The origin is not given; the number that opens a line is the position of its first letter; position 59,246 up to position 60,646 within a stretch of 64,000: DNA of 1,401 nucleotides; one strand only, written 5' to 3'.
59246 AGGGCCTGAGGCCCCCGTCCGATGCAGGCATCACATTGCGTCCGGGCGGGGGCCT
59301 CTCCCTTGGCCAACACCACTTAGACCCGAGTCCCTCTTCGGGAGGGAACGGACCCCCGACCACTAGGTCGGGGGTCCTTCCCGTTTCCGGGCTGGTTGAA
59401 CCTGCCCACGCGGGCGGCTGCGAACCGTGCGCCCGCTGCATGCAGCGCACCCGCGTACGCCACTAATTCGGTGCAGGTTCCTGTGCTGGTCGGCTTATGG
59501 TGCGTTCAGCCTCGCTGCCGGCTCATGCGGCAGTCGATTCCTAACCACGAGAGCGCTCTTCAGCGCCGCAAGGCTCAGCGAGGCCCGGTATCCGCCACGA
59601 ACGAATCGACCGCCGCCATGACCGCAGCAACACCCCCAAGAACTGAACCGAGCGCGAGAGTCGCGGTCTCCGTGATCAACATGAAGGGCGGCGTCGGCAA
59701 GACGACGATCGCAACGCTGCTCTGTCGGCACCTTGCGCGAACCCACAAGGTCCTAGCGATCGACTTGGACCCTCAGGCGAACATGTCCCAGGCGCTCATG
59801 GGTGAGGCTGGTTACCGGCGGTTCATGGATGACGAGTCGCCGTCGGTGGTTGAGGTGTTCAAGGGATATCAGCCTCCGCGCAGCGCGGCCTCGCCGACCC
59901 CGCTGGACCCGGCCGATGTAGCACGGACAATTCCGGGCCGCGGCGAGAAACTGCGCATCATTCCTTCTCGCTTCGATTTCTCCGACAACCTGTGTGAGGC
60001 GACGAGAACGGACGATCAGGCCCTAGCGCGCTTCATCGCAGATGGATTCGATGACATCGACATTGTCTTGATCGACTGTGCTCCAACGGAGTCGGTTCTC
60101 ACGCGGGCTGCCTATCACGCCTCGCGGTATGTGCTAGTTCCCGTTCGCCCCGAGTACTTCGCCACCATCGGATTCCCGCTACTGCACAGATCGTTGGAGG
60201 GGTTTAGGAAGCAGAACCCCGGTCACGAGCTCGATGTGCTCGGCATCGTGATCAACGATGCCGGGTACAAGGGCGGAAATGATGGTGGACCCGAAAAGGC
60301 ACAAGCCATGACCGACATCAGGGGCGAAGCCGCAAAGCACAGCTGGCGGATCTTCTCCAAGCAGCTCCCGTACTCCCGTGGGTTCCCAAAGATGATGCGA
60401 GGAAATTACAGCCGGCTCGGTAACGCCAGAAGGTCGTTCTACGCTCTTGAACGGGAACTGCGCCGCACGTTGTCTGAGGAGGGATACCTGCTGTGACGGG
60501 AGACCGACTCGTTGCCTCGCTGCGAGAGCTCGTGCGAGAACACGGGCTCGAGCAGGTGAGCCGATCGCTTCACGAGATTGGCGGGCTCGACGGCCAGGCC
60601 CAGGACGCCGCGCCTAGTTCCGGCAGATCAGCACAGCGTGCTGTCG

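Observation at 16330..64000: Cassette-like family of six large CWB2 surface (S-layer-type) genes: conserved flanks and termini, variable cores, both orientations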

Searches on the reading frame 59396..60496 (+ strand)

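Call 13: search_protein_families(library=pfam, proteins=[window:59396-60496:+], max_evalue=0.001)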
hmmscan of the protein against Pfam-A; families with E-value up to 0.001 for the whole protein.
window:59396-60496:+ (366 aa): 5 families
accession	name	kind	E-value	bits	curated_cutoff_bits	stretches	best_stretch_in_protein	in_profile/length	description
PF13614.12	AAA_31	-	4.1e-27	95.7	27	1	91-273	4-170/177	AAA domain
PF01656.29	CbiA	-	2.3e-17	63.6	25.4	1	92-290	2-84/125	CobQ/CobB/MinD/ParA nucleotide binding domain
PF02374.21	ArsA_ATPase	-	1e-05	25.4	24.3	1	96-138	8-51/305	Anion-transporting ATPase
PF09140.17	MipZ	-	1.7e-05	24.7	20.7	0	91-129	3-42/262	ATPase MipZ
PF10609.15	ParA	-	0.00041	20.3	27.1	0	90-126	5-42/246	NUBPL iron-transfer P-loop NTPase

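Call 93: search_protein_families(library=padloc, proteins=[window:59396-60496:+], max_evalue=0.00001)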
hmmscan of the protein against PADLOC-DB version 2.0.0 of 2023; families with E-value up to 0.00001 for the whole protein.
window:59396-60496:+ (366 aa): 1 family
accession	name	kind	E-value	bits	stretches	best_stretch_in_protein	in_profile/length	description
PDLC04559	PDC-M28B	-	4.8e-06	23.9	1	83-125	125-166/438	-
